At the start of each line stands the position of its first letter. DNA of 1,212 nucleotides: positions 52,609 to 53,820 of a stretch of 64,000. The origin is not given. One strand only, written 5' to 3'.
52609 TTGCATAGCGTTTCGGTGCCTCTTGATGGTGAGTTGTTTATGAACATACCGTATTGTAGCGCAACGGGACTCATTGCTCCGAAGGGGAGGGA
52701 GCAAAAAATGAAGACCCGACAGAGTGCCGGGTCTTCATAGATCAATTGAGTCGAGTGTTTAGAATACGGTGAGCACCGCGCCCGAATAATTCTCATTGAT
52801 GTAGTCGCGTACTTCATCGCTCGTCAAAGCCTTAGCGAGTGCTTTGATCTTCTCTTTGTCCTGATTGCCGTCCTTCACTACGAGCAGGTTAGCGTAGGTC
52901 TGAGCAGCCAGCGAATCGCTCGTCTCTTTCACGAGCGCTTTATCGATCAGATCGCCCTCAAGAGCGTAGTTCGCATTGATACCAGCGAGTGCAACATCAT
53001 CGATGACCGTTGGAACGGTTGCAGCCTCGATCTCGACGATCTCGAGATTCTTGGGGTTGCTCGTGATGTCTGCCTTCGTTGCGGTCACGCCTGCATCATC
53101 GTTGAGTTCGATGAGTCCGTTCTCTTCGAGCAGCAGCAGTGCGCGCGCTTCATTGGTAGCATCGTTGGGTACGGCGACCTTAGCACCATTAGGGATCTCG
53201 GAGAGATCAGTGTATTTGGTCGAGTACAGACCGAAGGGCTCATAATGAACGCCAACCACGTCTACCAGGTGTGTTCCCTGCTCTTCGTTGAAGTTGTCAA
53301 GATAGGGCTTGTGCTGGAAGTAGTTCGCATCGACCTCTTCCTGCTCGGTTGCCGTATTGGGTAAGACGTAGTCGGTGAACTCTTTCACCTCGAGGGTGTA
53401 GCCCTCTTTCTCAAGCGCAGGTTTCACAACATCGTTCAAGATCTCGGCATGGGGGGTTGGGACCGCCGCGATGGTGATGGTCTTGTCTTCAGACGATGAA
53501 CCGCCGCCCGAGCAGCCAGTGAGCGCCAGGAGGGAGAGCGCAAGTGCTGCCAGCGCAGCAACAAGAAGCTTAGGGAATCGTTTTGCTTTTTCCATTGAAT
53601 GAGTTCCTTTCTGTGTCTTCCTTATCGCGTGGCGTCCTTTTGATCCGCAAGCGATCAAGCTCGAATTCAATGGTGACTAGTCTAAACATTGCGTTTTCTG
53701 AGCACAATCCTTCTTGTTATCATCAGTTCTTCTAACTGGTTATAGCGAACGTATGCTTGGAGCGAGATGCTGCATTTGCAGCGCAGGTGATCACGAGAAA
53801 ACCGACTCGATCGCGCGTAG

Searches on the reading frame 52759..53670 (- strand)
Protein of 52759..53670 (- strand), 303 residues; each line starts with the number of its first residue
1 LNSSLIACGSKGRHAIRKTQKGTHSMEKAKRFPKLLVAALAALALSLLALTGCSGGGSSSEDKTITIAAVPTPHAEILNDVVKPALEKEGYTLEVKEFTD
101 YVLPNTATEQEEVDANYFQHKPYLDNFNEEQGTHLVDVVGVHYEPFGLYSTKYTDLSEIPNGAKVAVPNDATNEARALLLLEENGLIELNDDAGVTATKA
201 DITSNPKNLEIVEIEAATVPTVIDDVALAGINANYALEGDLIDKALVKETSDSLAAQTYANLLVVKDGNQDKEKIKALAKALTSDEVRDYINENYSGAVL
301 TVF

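Call 3: search_protein_families(library=pfam, proteins=[window:52759-53670:-], max_evalue=0.01)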
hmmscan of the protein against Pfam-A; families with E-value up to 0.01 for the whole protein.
window:52759-53670:- (303 aa): 2 families
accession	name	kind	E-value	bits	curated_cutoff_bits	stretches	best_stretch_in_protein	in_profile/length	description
PF03180.19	Lipoprotein_9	-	1.4e-86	289.9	27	1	65-302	1-235/236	NlpA lipoprotein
PF04069.17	OpuAC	-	0.0012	18.9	21.2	1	63-137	1-80/257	Substrate binding domain of ABC-type glycine betaine transport system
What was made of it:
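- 52759..53595 (-): NlpA/MetQ-family substrate-binding lipoprotein (278 aa, lipobox LTGC), orphan in this window. PF03180 E 1.4e-86 (call 3).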

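Call 4: search_protein_families(library=ncbifam, proteins=[window:52759-53670:-], max_evalue=0.01)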
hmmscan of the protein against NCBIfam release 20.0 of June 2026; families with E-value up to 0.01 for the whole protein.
window:52759-53670:- (303 aa): 3 families
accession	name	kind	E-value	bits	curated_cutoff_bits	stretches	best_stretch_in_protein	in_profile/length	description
NF008285.0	PRK11063.1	subfamily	2.5e-56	191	374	1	37-299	8-267/271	methionine ABC transporter substrate-binding lipoprotein MetQ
TIGR00363.1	TIGR00363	subfamily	1.3e-52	179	228.85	1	46-299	3-254/258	MetQ/NlpA family lipoprotein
NF007364.1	PRK09861.1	equivalog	1.2e-45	156.2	487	1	39-297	10-266/272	lipoprotein NlpA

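Call 28: search_solved_structures(query=window:52759-53595:-, max_evalue=1e-10, show_alignments=3)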
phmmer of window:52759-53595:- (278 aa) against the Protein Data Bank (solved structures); distinct sequences matched with E-value up to 1e-10: 22.
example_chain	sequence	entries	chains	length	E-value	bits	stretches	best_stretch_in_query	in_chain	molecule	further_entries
4ib2_A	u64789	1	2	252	5.5e-81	275.2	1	32-275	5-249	Putative Lipoprotein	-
4k3f_A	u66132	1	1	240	1.6e-75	257.3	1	39-278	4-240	Probable TonB-dependent receptor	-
4qhq_A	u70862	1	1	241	3.2e-52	180.9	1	40-276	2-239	Lipoprotein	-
1xs5_A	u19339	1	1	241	1e-49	172.7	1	37-273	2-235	Membrane lipoprotein TpN32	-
4got_A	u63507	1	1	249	5.7e-49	170.3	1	35-277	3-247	Methionine-binding lipoprotein metQ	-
4yah_X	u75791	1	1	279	3.2e-48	167.8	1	12-274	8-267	D-methionine-binding lipoprotein MetQ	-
3gxa_A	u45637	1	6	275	8.1e-48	166.5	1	34-272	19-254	Outer membrane lipoprotein GNA1946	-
3ir1_A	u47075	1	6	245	2.2e-47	165.1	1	50-272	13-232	Outer membrane lipoprotein GNA1946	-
7mbz_E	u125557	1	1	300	3.7e-47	164.3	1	13-272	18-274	Lipoprotein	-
4ef1_A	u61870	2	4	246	7.8e-47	163.3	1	36-277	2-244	Pheromone cOB1/lipoprotein, YaeC family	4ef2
6dzx_A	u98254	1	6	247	2.3e-46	161.7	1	49-272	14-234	Lipoprotein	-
6oja_A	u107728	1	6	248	2.5e-46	161.6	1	50-272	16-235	Lipoprotein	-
6cva_A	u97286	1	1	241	1.7e-45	158.9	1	51-272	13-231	Lipoprotein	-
4ntl_A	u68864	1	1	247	6.1e-45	157.1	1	32-277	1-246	Lipoprotein, YaeC family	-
6cvl_E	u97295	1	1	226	1.3e-42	149.5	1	55-263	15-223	MetQ periplasmic binding protein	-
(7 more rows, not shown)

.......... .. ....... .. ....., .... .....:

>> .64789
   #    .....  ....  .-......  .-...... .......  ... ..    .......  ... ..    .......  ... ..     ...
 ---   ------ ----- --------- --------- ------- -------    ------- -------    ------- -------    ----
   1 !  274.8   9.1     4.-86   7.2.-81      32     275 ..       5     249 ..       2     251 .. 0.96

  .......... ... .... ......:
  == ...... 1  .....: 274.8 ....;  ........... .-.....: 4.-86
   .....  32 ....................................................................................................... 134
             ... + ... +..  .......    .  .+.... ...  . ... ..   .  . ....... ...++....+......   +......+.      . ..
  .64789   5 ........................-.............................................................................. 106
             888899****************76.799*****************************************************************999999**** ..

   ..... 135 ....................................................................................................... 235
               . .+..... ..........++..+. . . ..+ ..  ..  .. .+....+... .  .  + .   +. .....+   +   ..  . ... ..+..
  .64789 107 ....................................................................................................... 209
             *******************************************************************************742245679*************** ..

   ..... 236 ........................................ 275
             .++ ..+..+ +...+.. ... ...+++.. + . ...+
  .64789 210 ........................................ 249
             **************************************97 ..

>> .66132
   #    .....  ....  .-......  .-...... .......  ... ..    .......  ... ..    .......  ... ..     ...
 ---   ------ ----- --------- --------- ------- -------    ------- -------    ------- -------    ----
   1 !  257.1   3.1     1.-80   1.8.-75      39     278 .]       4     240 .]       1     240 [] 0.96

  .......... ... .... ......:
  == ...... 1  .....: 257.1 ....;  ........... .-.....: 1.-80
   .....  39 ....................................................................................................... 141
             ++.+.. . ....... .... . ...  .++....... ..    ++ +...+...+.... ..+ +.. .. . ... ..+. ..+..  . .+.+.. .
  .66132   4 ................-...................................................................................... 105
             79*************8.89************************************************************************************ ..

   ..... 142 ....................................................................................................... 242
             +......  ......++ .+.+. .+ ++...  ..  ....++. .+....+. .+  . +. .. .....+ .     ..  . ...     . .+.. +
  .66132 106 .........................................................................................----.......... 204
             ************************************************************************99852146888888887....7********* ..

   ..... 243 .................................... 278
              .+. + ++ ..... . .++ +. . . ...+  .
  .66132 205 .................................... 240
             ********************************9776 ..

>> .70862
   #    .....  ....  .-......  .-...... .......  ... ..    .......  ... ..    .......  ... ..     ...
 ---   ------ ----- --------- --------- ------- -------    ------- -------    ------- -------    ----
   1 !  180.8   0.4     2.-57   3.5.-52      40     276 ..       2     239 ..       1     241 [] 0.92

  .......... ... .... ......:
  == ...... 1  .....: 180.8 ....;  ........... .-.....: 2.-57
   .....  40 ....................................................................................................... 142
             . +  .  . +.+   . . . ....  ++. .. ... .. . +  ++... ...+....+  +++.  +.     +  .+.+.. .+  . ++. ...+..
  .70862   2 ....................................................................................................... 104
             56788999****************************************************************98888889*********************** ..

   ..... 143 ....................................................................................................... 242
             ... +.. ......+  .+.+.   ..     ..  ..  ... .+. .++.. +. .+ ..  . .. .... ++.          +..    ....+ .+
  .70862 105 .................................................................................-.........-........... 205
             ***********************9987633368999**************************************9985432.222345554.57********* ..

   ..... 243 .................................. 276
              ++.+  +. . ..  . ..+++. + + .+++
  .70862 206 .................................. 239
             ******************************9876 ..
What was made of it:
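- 52759..53595 (-): Closest PDB entries are 4IB2 at 5.5e-81, 4K3F at 1.6e-75 and E. coli MetQ 4YAH at 3e-48 (call 28).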

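Call 79: search_solved_structures(query=window:52759-53595:-, max_evalue=1e-45, show_alignments=5)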
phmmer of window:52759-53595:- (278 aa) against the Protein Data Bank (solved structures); distinct sequences matched with E-value up to 1e-45: 12.
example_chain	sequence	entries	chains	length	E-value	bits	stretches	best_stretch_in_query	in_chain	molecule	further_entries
4ib2_A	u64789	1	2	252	5.5e-81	275.2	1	32-275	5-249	Putative Lipoprotein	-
4k3f_A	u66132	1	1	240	1.6e-75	257.3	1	39-278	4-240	Probable TonB-dependent receptor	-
4qhq_A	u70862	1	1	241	3.2e-52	180.9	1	40-276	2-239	Lipoprotein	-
1xs5_A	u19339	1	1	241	1e-49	172.7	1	37-273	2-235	Membrane lipoprotein TpN32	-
4got_A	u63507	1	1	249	5.7e-49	170.3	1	35-277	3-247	Methionine-binding lipoprotein metQ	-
4yah_X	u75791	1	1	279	3.2e-48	167.8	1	12-274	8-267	D-methionine-binding lipoprotein MetQ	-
3gxa_A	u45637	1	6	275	8.1e-48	166.5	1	34-272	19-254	Outer membrane lipoprotein GNA1946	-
3ir1_A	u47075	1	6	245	2.2e-47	165.1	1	50-272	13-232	Outer membrane lipoprotein GNA1946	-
7mbz_E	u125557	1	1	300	3.7e-47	164.3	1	13-272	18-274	Lipoprotein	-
4ef1_A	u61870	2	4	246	7.8e-47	163.3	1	36-277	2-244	Pheromone cOB1/lipoprotein, YaeC family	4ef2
6dzx_A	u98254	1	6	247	2.3e-46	161.7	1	49-272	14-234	Lipoprotein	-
6oja_A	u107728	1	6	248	2.5e-46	161.6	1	50-272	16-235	Lipoprotein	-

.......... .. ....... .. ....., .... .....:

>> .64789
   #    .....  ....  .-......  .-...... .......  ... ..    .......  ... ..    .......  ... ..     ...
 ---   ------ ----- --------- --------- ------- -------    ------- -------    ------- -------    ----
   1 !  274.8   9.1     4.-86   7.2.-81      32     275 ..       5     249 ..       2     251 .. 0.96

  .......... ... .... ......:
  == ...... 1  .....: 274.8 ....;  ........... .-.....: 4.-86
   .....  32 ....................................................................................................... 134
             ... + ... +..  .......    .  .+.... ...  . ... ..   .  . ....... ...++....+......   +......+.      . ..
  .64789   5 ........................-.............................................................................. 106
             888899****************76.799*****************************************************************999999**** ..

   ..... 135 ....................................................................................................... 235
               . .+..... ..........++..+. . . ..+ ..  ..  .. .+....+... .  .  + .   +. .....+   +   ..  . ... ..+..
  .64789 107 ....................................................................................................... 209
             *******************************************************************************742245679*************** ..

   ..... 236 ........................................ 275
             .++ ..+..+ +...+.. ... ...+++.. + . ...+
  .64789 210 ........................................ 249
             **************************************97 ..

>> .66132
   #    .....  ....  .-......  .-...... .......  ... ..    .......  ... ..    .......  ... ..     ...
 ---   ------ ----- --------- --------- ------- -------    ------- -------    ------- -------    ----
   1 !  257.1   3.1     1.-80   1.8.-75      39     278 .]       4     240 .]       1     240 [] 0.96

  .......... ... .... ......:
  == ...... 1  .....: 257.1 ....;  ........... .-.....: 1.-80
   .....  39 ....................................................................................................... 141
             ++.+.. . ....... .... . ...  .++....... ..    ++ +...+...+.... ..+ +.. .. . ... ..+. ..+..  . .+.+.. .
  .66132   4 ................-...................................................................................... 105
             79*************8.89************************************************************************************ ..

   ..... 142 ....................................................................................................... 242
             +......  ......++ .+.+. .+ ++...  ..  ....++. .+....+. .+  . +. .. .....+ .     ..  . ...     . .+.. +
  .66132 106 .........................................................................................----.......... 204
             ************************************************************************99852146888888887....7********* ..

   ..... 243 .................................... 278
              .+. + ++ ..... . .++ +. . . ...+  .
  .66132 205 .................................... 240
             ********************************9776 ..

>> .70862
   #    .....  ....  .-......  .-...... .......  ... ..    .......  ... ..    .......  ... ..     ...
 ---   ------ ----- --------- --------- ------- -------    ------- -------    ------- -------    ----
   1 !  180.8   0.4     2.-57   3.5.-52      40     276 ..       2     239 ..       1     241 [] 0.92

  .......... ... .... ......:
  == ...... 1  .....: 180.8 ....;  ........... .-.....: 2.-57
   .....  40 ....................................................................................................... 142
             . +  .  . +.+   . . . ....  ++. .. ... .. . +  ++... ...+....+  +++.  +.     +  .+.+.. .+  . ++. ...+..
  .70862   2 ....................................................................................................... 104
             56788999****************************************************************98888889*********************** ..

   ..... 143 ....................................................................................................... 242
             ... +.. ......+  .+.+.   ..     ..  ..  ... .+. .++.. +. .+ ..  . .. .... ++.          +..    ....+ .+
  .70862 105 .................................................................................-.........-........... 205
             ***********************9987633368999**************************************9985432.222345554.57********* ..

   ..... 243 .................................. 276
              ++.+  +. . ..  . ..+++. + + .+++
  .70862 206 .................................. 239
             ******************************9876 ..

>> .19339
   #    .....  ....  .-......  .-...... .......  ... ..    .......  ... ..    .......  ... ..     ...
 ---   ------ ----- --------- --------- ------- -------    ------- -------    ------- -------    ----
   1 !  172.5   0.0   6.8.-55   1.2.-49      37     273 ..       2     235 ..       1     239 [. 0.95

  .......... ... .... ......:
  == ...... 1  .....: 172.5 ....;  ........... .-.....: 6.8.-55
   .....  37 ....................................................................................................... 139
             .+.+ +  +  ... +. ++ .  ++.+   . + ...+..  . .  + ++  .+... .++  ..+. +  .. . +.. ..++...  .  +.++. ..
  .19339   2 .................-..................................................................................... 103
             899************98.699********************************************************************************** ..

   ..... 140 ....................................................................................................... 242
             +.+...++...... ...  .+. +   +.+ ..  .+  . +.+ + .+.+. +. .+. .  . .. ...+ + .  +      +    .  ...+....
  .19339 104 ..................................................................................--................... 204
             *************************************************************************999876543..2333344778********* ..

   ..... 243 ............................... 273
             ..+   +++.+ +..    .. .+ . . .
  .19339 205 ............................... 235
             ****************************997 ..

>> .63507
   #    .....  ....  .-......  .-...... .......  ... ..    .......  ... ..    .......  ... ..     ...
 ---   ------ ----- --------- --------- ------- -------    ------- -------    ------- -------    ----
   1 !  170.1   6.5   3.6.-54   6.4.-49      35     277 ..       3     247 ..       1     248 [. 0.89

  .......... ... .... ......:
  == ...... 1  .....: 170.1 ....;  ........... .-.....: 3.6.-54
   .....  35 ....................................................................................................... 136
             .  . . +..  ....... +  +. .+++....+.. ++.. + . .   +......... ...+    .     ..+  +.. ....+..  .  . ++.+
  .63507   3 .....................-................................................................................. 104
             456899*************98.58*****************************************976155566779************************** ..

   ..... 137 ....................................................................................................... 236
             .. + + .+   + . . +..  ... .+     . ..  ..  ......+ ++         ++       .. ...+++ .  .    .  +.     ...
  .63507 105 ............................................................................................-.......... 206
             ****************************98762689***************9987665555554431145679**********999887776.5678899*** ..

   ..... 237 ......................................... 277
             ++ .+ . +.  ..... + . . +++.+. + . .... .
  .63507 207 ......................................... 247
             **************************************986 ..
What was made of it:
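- Tried and rejected: The Tp32 lipoprotein (1XS5) and B. subtilis MetQ (4GOT, deposited as a methionine-binding lipoprotein) also carry His at this position (call 79).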
